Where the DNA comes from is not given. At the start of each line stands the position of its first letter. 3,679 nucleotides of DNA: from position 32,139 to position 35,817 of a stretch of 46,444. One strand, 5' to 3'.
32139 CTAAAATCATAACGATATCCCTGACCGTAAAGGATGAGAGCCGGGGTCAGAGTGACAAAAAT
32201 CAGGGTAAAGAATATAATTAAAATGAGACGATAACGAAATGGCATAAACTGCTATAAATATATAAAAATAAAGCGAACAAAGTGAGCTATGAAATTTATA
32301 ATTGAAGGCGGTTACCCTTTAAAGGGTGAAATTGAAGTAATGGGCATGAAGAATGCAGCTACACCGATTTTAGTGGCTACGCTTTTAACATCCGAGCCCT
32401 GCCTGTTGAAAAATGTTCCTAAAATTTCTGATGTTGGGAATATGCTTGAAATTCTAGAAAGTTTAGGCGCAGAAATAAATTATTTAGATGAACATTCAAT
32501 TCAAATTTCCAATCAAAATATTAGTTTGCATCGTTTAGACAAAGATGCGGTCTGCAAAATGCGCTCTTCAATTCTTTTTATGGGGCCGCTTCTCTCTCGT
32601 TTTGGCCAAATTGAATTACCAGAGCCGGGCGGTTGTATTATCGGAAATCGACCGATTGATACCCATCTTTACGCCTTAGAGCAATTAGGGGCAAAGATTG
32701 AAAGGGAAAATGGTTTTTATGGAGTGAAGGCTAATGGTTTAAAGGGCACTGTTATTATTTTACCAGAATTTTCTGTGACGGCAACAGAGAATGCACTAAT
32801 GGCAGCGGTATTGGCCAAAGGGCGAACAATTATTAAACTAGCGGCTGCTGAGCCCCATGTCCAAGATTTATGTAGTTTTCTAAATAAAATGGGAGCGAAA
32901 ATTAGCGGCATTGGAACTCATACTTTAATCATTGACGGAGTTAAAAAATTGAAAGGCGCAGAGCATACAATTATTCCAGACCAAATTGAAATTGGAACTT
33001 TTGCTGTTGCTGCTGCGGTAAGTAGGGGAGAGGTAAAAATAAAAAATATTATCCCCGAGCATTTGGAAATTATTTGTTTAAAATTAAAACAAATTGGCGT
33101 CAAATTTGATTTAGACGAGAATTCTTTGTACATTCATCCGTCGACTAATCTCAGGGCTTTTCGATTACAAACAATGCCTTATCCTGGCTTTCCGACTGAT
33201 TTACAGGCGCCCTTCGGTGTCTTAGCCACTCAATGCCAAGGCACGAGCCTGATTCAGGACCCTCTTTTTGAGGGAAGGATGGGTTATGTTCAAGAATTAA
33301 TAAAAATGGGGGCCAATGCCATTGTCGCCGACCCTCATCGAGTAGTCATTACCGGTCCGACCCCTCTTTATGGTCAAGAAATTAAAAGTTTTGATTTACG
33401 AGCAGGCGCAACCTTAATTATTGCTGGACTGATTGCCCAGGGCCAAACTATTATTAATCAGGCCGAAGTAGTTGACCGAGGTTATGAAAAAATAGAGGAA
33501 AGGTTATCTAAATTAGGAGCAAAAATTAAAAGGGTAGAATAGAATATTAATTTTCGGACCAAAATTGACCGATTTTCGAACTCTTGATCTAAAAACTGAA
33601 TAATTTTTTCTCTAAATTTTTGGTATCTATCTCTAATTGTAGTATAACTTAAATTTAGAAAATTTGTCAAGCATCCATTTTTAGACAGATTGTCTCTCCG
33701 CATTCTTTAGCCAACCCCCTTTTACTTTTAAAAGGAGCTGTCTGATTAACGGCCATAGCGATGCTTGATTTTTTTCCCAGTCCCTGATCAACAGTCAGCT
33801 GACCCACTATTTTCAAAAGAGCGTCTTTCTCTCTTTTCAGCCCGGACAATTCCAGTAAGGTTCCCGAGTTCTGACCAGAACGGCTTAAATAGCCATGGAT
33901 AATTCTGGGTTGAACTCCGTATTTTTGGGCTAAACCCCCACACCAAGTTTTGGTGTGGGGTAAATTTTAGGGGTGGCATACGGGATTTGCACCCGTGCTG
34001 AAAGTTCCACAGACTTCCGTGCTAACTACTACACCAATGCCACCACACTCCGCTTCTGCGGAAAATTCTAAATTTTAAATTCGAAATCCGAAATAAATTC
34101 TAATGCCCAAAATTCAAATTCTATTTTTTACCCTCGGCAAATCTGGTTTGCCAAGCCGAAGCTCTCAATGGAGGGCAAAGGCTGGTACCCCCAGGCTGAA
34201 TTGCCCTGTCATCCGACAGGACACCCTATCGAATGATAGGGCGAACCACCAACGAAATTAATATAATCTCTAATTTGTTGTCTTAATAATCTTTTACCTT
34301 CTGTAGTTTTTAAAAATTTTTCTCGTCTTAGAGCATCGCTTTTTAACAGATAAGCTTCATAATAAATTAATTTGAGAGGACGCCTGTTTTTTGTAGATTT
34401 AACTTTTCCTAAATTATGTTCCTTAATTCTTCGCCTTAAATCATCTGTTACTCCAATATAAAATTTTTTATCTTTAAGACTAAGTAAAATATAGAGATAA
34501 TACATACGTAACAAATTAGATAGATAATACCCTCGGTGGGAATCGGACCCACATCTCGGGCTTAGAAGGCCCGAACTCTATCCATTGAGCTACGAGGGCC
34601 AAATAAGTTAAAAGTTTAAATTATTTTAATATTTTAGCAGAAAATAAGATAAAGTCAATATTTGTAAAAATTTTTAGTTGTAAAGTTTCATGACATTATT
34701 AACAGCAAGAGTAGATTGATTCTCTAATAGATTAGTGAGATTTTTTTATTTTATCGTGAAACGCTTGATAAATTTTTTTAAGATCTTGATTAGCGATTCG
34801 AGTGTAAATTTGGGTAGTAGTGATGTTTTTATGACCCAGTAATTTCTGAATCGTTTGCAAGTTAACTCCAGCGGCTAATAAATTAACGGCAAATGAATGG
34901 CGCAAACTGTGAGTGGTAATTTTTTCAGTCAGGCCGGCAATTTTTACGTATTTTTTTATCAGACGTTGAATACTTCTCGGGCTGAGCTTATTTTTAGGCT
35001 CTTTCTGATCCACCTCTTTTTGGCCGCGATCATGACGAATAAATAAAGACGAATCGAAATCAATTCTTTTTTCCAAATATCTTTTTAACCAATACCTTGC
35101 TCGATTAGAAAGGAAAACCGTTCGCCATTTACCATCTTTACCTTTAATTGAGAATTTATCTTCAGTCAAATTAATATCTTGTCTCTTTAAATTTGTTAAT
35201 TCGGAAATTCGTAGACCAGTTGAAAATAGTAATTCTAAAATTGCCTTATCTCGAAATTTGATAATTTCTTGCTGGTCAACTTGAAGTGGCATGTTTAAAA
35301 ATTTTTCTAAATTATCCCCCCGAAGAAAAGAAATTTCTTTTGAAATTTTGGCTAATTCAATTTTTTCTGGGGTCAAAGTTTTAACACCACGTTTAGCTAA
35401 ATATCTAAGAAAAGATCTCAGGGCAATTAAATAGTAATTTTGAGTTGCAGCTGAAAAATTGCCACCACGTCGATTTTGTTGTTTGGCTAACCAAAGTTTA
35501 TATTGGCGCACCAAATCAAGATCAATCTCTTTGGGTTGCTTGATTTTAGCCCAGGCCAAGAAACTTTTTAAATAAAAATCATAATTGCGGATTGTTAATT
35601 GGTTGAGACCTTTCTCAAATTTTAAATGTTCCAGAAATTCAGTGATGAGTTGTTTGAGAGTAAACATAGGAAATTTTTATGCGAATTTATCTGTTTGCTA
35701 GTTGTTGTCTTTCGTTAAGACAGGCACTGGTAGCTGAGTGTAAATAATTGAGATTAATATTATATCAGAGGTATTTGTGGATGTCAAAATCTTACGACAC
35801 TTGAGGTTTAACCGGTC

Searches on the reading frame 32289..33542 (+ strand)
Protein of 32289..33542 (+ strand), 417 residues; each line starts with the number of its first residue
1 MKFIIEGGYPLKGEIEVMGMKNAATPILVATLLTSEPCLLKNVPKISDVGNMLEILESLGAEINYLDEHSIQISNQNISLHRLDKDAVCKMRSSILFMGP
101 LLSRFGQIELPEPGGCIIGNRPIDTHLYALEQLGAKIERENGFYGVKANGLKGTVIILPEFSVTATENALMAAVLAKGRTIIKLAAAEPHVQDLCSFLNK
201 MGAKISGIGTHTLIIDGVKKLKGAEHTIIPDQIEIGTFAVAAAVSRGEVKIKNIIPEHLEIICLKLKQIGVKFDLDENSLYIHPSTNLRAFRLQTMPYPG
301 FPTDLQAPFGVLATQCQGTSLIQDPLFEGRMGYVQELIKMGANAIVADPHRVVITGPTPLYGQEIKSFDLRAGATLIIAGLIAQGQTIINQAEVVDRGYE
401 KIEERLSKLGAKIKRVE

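Call 74: search_protein_families(library=pfam, proteins=[window:32289-33542:+], max_evalue=0.00001)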
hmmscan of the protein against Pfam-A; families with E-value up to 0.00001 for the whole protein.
window:32289-33542:+ (417 aa): 1 family
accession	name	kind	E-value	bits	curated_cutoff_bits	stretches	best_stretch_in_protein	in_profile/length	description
PF00275.25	EPSP_synthase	-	1.4e-92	311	22.8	1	6-406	2-417/417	EPSP synthase (3-phosphoshikimate 1-carboxyvinyltransferase)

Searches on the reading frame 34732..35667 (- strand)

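Call 90: search_protein_families(library=pfam, proteins=[window:34732-35667:-], max_evalue=0.0001)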
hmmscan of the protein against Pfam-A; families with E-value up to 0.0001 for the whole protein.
window:34732-35667:- (311 aa): 4 families
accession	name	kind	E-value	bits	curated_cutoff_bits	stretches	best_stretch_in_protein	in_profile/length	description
PF00589.27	Phage_integrase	-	6.2e-42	143.7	27.1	1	114-293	2-170/172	Phage integrase family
PF02899.23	Phage_int_SAM_1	-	1.4e-13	51.3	22.3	1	8-94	1-83/83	Phage integrase, N-terminal SAM-like domain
PF13495.12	Phage_int_SAM_4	-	3.6e-11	43.8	27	1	7-95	1-83/85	Phage integrase, N-terminal SAM-like domain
PF13102.12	Phage_int_SAM_5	-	2.3e-05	25.1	22.3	1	5-100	3-92/98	Phage integrase SAM-like domain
